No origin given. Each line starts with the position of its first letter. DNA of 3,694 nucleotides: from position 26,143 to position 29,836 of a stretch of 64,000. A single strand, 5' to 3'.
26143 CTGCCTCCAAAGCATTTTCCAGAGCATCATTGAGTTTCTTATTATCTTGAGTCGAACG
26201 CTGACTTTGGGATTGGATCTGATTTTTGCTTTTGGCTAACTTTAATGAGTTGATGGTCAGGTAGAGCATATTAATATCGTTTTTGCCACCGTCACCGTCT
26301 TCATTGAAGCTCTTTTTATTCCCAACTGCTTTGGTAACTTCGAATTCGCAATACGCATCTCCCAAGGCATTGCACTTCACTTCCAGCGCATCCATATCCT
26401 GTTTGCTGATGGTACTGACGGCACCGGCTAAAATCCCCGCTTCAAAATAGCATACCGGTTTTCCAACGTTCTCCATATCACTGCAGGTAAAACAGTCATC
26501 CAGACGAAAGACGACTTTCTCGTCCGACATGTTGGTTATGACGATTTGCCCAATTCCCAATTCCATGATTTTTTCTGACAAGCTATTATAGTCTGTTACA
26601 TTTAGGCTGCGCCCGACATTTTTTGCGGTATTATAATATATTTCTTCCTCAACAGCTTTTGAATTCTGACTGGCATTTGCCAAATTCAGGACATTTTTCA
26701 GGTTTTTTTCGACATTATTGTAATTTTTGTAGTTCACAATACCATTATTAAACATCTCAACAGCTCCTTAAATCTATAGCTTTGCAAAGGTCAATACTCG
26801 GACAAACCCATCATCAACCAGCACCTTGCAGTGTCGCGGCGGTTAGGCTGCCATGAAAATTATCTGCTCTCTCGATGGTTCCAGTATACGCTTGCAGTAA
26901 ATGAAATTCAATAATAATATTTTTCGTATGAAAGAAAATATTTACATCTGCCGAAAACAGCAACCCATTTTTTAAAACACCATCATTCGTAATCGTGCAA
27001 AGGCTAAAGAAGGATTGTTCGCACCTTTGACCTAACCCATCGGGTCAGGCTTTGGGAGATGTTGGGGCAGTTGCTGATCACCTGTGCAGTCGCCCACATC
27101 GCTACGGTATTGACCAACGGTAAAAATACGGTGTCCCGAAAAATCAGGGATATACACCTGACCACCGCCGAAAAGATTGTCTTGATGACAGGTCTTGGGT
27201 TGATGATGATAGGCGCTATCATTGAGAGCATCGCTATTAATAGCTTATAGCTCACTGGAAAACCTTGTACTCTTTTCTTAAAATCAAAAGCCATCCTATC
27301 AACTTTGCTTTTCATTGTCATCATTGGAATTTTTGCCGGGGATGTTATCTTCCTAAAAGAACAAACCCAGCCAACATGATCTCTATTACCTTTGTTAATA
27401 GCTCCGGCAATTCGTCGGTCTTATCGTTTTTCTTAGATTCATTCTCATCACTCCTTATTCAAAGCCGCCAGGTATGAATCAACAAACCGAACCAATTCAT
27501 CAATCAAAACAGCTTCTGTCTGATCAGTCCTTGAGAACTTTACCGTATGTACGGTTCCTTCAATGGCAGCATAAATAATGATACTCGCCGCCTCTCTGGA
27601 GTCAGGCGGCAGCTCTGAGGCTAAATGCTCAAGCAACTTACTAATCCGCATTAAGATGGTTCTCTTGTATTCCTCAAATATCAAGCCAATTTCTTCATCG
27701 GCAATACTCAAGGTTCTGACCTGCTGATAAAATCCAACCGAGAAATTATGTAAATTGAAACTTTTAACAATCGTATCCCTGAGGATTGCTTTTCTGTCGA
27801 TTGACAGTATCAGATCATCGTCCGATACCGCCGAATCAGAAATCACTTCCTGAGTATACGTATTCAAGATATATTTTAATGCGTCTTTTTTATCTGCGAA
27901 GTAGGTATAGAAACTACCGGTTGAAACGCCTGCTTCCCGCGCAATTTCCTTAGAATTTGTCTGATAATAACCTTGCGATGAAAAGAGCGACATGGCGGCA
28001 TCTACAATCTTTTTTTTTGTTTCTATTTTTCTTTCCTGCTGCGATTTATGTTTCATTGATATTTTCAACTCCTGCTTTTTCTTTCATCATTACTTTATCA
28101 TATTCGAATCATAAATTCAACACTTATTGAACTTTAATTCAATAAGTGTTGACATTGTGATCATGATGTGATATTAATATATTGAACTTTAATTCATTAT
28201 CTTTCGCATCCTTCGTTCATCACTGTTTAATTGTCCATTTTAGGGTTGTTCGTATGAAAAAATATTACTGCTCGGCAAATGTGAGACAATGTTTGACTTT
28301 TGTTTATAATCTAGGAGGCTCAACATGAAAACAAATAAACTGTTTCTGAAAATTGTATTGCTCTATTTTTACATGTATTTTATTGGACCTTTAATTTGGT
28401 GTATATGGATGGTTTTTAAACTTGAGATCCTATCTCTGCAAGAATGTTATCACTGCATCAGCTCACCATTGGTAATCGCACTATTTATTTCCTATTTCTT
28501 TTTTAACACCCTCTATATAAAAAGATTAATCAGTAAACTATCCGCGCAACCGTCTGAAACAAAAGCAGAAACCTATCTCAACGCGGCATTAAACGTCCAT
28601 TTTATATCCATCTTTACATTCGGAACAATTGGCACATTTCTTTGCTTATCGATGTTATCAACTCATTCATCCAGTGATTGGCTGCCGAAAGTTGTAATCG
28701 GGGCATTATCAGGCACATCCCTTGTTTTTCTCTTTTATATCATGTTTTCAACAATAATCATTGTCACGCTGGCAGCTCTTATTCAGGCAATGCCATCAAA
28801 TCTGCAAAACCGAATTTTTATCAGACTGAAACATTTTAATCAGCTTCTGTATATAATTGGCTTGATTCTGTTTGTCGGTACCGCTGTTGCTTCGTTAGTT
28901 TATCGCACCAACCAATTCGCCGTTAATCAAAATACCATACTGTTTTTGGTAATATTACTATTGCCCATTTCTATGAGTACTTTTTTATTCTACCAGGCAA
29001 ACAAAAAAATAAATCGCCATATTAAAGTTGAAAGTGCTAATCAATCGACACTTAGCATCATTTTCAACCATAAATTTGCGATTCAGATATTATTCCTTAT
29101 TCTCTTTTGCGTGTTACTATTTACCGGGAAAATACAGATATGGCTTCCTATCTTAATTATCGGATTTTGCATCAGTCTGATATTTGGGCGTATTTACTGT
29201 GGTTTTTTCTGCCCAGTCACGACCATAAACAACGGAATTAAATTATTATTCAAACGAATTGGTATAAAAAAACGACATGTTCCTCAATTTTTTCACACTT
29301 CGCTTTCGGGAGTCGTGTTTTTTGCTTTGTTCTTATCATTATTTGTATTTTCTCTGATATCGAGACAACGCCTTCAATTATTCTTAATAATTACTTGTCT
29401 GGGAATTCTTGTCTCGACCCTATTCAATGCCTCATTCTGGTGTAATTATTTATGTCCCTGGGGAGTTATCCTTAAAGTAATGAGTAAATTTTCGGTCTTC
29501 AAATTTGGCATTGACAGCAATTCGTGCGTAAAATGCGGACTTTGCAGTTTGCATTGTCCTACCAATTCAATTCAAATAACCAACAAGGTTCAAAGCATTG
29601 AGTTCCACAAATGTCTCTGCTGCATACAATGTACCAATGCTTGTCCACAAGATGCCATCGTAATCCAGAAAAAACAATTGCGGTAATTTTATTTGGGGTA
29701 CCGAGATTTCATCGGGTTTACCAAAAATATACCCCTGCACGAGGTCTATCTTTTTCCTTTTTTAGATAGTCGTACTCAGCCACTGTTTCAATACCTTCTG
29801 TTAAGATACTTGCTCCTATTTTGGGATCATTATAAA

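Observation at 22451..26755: Stand-alone acetyl-CoA synthase under a dedicated sigma54/V4R activator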

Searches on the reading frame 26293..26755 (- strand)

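Call 78: predict_structure(alignment_id=A2)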
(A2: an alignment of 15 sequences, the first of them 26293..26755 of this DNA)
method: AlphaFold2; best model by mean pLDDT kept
length: 154 residues; sequences in the alignment: 15
mean_pLDDT: 74.0   pTM: 0.67
mean pLDDT of the five models: 74.0, 72.9, 72.6, 70.6, 69.2
residues with pLDDT >= 90: 53; 70-90: 42; 50-70: 36; < 50: 23
segments of 3 or more residues with pLDDT < 50: 1-8, 146-154
pLDDT, mean of each block of 10 residues (from residue 1): 40 56 52 71 92 91 85 88 81 63 89 93 86 79 60 31
secondary structure, 60 per line:
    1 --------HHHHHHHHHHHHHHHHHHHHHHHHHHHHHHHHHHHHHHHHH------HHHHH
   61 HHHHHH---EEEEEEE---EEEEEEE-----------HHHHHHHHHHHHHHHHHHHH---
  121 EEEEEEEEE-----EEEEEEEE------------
elements in order: H9-49 H56-66 E70-76 E80-86 H98-117 E121-129 E135-142

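Call 81: fold_search(model_id=the predicted structure, library=pdb)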
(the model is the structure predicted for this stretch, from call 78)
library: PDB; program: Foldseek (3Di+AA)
matches with E <= 10: 549; with E <= 0.001: 41
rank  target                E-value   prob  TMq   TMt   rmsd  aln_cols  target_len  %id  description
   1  2oso                  6.1e-06  1.00  0.56  0.55   6.5       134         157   17  Crystal structure of a vinyl-4-reductase family protein (mj_1460) from methanocaldococcus jannaschii dsm at 1.90 A resol (released 2007-02-20)
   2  2osd                  1.4e-05  1.00  0.56  0.57   6.6       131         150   18  Crystal structure of a vinyl-4-reductase family protein (mj_1460) from methanocaldococcus jannaschii dsm at 2.40 A resol (released 2007-02-20)
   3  3njc_B                1.8e-05  1.00  0.57  0.59   3.2       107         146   16  Crystal structure of the yslB protein from Bacillus subtilis. Northeast Structural Genomics Consortium Target SR460. (released 2010-09-22)
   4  3njc_A                3.9e-05  1.00  0.53  0.53   4.1       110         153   15  Crystal structure of the yslB protein from Bacillus subtilis. Northeast Structural Genomics Consortium Target SR460. (released 2010-09-22)
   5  6aq3_E                5.3e-05  1.00  0.46  0.43  11.1       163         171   16  Crystal structure of a trafficking protein particle complex subunit 3 from Naegleria fowleri covalently bound to palmi (released 2017-08-30)
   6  6aq3_C                1.0e-04  1.00  0.50  0.47  14.5       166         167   16  Crystal structure of a trafficking protein particle complex subunit 3 from Naegleria fowleri covalently bound to palmi (released 2017-08-30)
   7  6aq3_A                1.1e-04  1.00  0.47  0.45  11.7       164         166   14  Crystal structure of a trafficking protein particle complex subunit 3 from Naegleria fowleri covalently bound to palmi (released 2017-08-30)
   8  6aq3_B                1.2e-04  1.00  0.47  0.44  10.8       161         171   17  Crystal structure of a trafficking protein particle complex subunit 3 from Naegleria fowleri covalently bound to palmi (released 2017-08-30)
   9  6aq3_F                2.0e-04  1.00  0.45  0.42   8.3       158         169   14  Crystal structure of a trafficking protein particle complex subunit 3 from Naegleria fowleri covalently bound to palmi (released 2017-08-30)
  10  2j3w_E                2.4e-04  1.00  0.48  0.47   5.0       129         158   19  The crystal structure of the bet3-trs31-sedlin complex. (released 2006-11-27)
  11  7zzq_P                2.4e-04  1.00  0.50  0.54   4.5       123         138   14  BcsH-BcsD 'beads-on-a-string' filament, local refine (released 2022-12-28)
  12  7e8t_C                2.6e-04  1.00  0.45  0.39   8.8       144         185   18  Monomer of Ypt32-TRAPPII (released 2022-02-09)
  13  2j3r_A                2.7e-04  1.00  0.44  0.43   5.5       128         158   17  The crystal structure of the bet3-trs31 heterodimer. (released 2006-11-27)
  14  1wc8                  2.9e-04  1.00  0.46  0.44   5.1       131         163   19  The crystal structure of mouse bet3p (released 2004-12-13)
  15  2j3w_D                3.3e-04  1.00  0.49  0.48   4.6       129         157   19  The crystal structure of the bet3-trs31-sedlin complex. (released 2006-11-27)
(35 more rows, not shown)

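Call 82: search_solved_structures(query=A2, max_evalue=10, show_alignments=5)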
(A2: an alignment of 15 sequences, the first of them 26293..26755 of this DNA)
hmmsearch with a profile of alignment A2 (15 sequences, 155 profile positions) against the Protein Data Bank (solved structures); distinct sequences matched with E-value up to 10: 9.
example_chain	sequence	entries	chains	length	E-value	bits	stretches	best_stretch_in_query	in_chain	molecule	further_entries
2osd_A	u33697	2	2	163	1.5e-06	31.5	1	37-143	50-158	Hypothetical protein MJ1460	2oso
4u9b_A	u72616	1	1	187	0.15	15.2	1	99-146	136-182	NO-binding heme-dependent sensor protein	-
7vqf_A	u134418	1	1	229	0.25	14.5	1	93-138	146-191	Phenol sensing regulator, MopR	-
5kbe_A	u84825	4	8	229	0.29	14.3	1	95-138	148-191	MopR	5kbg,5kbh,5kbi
2kii_A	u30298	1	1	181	0.36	14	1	99-141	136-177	Putative uncharacterized protein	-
2kil_A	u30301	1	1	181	0.36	14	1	99-141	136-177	Putative uncharacterized protein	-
3njc_A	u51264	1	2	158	0.83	12.8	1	21-125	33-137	YSLB protein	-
7ui5_A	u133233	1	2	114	1.3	12.2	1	19-64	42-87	Protein S100-A9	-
5fru_A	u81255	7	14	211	2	11.6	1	99-138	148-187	Positive phenol-degradative gene regulator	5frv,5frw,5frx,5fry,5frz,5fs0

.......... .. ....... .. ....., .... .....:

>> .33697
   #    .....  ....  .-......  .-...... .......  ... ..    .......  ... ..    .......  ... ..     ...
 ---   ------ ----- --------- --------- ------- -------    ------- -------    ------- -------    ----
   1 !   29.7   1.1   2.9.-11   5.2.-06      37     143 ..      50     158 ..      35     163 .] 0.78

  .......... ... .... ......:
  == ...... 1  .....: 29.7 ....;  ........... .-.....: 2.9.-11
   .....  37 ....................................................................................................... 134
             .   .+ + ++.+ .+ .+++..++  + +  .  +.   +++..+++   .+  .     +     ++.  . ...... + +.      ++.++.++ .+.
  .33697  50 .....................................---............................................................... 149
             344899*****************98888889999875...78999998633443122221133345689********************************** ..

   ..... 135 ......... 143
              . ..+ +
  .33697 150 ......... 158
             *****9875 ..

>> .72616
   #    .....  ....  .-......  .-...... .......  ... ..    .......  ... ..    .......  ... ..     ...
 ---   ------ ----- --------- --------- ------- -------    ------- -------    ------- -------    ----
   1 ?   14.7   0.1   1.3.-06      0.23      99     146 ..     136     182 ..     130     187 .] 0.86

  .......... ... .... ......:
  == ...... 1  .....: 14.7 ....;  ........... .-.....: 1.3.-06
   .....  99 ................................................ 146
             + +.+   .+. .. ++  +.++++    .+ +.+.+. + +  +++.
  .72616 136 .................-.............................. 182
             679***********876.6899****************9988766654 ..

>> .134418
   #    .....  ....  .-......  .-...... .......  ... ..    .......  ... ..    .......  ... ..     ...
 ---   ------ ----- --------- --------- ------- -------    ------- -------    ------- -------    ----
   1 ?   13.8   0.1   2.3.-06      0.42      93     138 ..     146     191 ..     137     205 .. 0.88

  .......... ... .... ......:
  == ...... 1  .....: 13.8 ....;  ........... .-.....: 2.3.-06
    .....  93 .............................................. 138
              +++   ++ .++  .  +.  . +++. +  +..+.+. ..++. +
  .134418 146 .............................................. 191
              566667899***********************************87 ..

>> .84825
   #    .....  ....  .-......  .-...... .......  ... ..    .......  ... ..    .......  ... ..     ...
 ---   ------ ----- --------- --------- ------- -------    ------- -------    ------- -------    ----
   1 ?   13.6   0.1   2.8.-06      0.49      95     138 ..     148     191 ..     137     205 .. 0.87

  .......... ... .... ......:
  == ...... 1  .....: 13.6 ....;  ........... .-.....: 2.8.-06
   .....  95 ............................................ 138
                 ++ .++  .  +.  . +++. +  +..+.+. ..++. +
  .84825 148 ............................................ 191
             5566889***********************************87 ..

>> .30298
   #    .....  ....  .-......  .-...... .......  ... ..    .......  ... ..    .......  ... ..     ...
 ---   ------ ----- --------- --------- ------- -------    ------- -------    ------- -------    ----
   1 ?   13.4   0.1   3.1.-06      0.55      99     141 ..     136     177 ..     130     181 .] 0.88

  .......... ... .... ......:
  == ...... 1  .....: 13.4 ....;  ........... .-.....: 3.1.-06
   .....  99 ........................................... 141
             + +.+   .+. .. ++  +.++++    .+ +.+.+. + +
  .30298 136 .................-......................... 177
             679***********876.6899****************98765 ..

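Call 95: search_protein_representatives(alignment_id=A2)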
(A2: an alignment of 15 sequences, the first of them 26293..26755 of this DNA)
Query: 15 sequences, 155 profile positions. Proteins with E-value up to 0.001 (for the whole library): 1608; up to 1e-10: 321; up to 1e-30: 4. The best 150 are listed.
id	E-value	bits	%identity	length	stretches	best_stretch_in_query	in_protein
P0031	2.5e-66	238.7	-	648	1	1-152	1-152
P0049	3.1e-45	170.2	-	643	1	6-150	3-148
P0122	2.0e-32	128.6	-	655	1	14-148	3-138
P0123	2.1e-32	128.5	-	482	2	34-148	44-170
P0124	1.8e-26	109.3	-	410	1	41-145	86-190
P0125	3.5e-26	108.3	-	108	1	1-80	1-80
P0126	1.2e-25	106.6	-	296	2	58-141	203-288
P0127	1.8e-25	106.0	-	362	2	56-142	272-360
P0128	2.1e-25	105.7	-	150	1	38-141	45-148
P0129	4.9e-25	104.6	-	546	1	35-151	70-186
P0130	5.2e-25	104.5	-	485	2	43-145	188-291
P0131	7.0e-25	104.1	-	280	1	11-139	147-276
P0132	7.2e-25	104.0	-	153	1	20-141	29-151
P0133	1.6e-24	102.9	-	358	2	9-144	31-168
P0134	2.4e-24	102.4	-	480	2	70-141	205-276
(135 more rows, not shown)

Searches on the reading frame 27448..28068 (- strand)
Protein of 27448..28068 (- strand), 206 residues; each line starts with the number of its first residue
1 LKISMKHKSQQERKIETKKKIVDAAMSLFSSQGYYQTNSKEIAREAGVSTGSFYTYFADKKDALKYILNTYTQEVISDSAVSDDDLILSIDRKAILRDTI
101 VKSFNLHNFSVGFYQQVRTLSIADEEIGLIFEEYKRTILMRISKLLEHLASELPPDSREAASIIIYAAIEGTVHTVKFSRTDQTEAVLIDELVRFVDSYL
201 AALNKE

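Call 6: search_protein_families(library=pfam, proteins=[window:27448-28068:-])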
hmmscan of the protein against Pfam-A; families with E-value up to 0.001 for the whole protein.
window:27448-28068:- (206 aa): 2 families
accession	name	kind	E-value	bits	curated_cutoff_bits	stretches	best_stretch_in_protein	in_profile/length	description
PF00440.29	TetR_N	-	1.8e-14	53.7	24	1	21-62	1-42/47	Bacterial regulatory proteins, tetR family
PF17918.6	TetR_C_15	-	3.8e-05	24.7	26.8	1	132-200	41-108/108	Tetracyclin repressor-like, C-terminal domain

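Call 7: search_protein_families(library=ncbifam, proteins=[window:27448-28068:-])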
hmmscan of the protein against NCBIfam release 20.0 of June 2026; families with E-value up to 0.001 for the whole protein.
window:27448-28068:- (206 aa): 21 families
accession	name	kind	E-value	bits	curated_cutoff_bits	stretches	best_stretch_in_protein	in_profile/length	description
NF041196.1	ScbR_bind_reg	equivalog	4.9e-12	46.4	150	1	11-72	1-62/191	ScbR family autoregulator-binding transcription factor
NF007949.0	PRK10668.1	equivalog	1e-11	44.7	271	1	7-72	3-67/216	multidrug efflux transporter transcriptional repressor AcrR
NF053878.1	FATransRegFadRBac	equivalog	9.4e-11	41.8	200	1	19-78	6-65/190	fatty acid metabolism transcriptional regulator FadR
NF053516.1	TranRepPrsAVib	equivalog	2.5e-10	40.5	300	1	13-78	3-68/208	TetR family transcriptional repressor PsrA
NF051457.1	acryl_TF_AcuR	equivalog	3.1e-10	39.7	247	1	9-184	10-191/204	acrylate utilization transcriptional regulator AcuR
NF051852.1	efflux_TF_MtrR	exception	1.2e-09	38.2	280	1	14-175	8-176/205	multidrug efflux system transcriptional repressor MtrR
TIGR02366.1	DHAK_reg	equivalog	1.3e-09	38.4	129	1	17-196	4-172/176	dihydroxyacetone kinase transcriptional activator DhaS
TIGR03968.1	mycofact_TetR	equivalog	2.5e-09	37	224.9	1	12-64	5-57/190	mycofactocin system transcriptional regulator MftR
TIGR03384.1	betaine_BetI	equivalog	5.2e-09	36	201.3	1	18-80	10-76/189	choline-binding transcriptional repressor BetI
NF037937.1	septum_RefZ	equivalog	6.8e-09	35.9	180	1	18-76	1-59/195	forespore capture DNA-binding protein RefZ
NF001978.0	PRK00767.1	equivalog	4.3e-08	33.2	118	1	18-80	11-77/197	transcriptional regulator BetI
NF053731.1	TransRegFasRMycb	equivalog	8.9e-08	32.1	330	1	15-79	10-74/199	HTH-type transcriptional activator FasR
NF008402.0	PRK11202.1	equivalog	1.6e-07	31.2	151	1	11-60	6-56/211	HTH-type transcriptional repressor FabR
NF058643.1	TranRegCurRPseudo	equivalog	8.3e-07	28.8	300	1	16-78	7-69/193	TetR family transcriptional repressor CurR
NF000040.3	Tn10_TetC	equivalog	6.3e-06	26.5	425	1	8-76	5-70/197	tetracyline resistance-associated transcriptional repressor TetC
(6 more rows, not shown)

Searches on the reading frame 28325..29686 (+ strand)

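Call 6: search_protein_families(library=pfam, proteins=[window:28325-29686:+])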
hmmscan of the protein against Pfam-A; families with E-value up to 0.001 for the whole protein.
window:28325-29686:+ (453 aa): 7 families
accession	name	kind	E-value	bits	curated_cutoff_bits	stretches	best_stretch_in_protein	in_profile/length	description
PF12801.12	Fer4_5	-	1.5e-09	38.1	22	2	353-396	5-47/48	4Fe-4S binding domain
PF00037.32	Fer4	-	1.4e-05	25.1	21.1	1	396-416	3-23/24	4Fe-4S binding domain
PF14697.11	Fer4_21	-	5.4e-05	23.7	35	1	396-445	3-57/59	4Fe-4S dicluster domain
PF13187.11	Fer4_9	-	5.7e-05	23.5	27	1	401-445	2-52/52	4Fe-4S dicluster domain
PF12838.12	Fer4_7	-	5.9e-05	23.9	27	1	373-414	8-51/52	4Fe-4S dicluster domain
PF13237.11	Fer4_10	-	0.00025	21.4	25.5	1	396-441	4-53/53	4Fe-4S dicluster domain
PF12837.12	Fer4_6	-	0.00062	20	25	1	394-416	2-24/24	4Fe-4S binding domain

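Call 7: search_protein_families(library=ncbifam, proteins=[window:28325-29686:+])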
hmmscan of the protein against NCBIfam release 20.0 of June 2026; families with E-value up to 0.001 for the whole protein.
window:28325-29686:+ (453 aa): 42 families (the best 25 are shown)
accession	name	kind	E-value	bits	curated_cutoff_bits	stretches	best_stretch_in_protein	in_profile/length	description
TIGR02163.1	napH_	subfamily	5e-14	52.4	213.05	1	276-447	66-253/255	NapH/MauN family ferredoxin-type protein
NF007013.0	PRK09477.1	equivalog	4.4e-13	49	234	1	274-450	87-279/286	quinol dehydrogenase ferredoxin subunit NapH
NF046105.1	TransRegNosR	equivalog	4.4e-11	41.8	1000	2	354-434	581-662/680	transcriptional regulator NosR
TIGR02179.1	PorD_KorD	subfamily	3.2e-10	40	60.05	2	389-450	15-77/78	2-oxoacid:acceptor oxidoreductase, delta subunit, pyruvate/2-ketoisovalerate family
NF038196.1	ferrodoxin_EFR1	subfamily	7.2e-10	39.3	75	1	393-451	179-235/242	EFR1 family ferrodoxin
NF040684.1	PorD_Arch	equivalog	1.8e-08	34.3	120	1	389-449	22-83/85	pyruvate synthase subunit PorD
TIGR02700.1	flavo_MJ0208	hypoth_equivalog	3.5e-08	33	251.35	1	393-446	142-195/234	dihydromethanopterin reductase (acceptor)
NF058577.1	FdxA_fam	equivalog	4.2e-08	33.2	65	1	398-444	6-52/52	4Fe-4S ferredoxin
NF007202.0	PRK09623.1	equivalog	1.6e-07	31.6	166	1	387-450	39-103/105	3-methyl-2-oxobutanoate dehydrogenase subunit delta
NF005504.0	PRK07118.1-3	equivalog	2.1e-07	30.6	437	1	398-446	218-266/293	Fe-S cluster domain-containing protein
NF045874.1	Vhu_polyferre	exception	3.8e-07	29.2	600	1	398-450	127-179/381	F420-non-reducing hydrogenase associated-polyferredoxin VhuB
NF007203.0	PRK09624.1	equivalog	5e-07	29.9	171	1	379-449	32-102/105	pyuvate ferredoxin oxidoreductase subunit delta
NF043069.1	T4HPD_activ_SAM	equivalog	6e-07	29.1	425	1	392-447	44-99/299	trans-4-hydroxy-L-proline dehydratase activase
NF041836.1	rnfB_Methano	equivalog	6.6e-07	29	445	1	398-447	215-264/265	Rnf electron transport complex subunit RnfB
NF005505.0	PRK07118.1-4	equivalog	1e-06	28.4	378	1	398-447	215-264/265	Fe-S cluster domain-containing protein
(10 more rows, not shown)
